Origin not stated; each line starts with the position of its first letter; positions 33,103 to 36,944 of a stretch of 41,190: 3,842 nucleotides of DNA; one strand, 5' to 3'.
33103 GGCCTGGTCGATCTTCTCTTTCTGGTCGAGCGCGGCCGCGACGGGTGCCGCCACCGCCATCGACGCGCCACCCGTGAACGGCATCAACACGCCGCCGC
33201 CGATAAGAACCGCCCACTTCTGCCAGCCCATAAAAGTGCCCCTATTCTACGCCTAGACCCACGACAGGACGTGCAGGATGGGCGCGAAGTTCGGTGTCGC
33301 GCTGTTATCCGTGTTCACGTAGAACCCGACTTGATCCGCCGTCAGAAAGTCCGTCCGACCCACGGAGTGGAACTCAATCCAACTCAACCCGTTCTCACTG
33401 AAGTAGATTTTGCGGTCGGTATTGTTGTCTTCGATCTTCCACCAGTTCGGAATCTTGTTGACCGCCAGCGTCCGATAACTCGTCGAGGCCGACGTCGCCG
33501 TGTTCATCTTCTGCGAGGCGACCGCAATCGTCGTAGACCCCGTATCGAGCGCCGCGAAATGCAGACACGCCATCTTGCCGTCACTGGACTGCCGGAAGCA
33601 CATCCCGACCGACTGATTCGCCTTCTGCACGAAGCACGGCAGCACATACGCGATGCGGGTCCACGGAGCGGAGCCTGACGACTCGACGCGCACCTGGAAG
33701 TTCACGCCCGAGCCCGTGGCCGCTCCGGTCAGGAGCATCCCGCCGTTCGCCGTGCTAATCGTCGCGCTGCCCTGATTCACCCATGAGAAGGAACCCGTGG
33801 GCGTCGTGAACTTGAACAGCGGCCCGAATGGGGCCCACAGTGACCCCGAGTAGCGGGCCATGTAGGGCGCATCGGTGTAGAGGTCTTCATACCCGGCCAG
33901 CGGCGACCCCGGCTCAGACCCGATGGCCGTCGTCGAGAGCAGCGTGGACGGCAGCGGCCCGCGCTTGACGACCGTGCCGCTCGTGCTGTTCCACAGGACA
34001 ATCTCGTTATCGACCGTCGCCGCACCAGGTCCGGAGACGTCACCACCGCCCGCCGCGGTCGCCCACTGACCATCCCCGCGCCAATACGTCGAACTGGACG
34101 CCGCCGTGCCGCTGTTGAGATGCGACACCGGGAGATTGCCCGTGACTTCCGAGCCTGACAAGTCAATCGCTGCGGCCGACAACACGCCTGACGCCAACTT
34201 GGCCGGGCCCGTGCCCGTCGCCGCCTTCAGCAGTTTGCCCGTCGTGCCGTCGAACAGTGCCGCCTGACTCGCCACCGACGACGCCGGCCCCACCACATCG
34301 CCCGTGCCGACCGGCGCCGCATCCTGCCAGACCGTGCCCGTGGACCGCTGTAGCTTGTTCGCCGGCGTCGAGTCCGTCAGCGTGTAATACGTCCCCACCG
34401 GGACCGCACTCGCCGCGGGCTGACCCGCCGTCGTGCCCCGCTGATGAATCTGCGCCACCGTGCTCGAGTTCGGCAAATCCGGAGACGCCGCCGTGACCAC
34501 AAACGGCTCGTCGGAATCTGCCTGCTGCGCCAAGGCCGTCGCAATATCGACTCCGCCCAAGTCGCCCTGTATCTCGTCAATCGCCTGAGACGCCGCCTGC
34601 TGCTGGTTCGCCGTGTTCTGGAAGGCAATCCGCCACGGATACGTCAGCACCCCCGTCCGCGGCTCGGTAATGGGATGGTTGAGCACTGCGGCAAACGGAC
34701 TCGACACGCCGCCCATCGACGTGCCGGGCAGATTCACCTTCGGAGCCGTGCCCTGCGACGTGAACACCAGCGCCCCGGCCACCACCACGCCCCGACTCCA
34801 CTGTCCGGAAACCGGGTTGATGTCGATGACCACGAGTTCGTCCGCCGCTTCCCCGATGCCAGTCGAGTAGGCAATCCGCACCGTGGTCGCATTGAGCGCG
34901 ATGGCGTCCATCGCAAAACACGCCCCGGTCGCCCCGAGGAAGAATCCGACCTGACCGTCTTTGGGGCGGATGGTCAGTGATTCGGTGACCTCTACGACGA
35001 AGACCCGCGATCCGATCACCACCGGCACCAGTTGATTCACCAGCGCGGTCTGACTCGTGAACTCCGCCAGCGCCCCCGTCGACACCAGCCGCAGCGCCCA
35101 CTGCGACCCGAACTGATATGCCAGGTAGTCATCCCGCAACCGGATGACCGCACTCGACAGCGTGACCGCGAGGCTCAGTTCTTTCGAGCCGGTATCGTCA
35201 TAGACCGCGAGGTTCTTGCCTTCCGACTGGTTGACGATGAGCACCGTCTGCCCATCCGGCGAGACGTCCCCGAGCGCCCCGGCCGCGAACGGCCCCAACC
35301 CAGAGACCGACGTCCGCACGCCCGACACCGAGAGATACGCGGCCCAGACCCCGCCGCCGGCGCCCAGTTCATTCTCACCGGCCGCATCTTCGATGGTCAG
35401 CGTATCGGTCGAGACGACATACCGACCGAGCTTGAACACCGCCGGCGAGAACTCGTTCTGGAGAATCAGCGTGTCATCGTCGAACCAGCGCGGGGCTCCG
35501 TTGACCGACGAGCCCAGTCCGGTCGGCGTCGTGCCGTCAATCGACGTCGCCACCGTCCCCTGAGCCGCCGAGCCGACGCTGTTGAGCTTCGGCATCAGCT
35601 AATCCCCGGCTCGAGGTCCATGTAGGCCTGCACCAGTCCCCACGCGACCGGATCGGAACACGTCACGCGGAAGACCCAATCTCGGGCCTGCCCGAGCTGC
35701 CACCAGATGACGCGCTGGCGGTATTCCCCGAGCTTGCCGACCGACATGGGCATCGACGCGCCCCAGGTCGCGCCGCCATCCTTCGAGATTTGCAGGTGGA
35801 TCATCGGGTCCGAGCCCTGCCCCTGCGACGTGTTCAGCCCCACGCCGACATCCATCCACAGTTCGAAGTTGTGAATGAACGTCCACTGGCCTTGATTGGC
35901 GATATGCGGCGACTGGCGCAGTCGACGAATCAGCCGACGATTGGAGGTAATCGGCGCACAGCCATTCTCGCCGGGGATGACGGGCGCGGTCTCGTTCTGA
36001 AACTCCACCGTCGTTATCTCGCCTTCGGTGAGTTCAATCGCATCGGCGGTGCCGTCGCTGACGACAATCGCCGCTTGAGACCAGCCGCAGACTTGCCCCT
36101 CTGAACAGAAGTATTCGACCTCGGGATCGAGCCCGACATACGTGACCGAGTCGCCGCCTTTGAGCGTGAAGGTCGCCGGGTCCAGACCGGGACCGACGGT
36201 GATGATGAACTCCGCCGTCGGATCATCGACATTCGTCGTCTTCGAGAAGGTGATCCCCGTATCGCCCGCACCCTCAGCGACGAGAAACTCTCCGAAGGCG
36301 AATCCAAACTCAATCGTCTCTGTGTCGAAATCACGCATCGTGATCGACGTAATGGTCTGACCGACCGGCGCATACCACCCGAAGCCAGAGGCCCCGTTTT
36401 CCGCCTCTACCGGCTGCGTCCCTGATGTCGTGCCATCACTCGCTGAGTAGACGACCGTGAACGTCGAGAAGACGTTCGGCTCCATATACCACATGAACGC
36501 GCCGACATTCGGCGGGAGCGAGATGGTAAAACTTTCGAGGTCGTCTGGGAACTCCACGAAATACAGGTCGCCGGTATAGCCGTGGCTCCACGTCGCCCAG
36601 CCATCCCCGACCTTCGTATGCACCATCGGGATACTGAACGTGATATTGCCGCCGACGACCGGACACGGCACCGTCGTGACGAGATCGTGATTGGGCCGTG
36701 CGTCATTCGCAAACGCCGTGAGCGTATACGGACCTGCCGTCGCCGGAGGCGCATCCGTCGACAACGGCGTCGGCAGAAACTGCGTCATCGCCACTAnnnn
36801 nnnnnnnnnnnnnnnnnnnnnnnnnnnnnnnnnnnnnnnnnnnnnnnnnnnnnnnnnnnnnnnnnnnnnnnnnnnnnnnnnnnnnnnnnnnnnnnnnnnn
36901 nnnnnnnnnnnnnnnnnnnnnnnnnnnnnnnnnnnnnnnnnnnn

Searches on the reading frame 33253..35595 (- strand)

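Call 9: search_protein_families(library=phrogs, proteins=[window:33253-35595:-], max_evalue=0.001)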
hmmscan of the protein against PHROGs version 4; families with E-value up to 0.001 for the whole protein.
window:33253-35595:- (780 aa): 1 family
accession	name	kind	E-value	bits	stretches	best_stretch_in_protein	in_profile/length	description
phrog_19068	-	unknown function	2.1e-15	57.8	1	562-765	43-252/267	-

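Call 79: search_protein_families(library=pfam, proteins=[window:33253-35592:-], max_evalue=0.001)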
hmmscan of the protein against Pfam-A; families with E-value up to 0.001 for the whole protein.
window:33253-35592:- (779 aa): 0 families

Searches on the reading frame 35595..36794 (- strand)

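Call 9: search_protein_families(library=phrogs, proteins=[window:35595-36794:-], max_evalue=0.001)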
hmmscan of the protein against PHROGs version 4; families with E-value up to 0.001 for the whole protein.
window:35595-36794:- (399 aa): 2 families
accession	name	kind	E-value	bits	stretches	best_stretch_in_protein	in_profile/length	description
phrog_578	-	connector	9.3e-16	58.4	1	289-397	369-472/486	head closure Hc3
phrog_19101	-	unknown function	1.8e-11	44.1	1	329-397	525-593/595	-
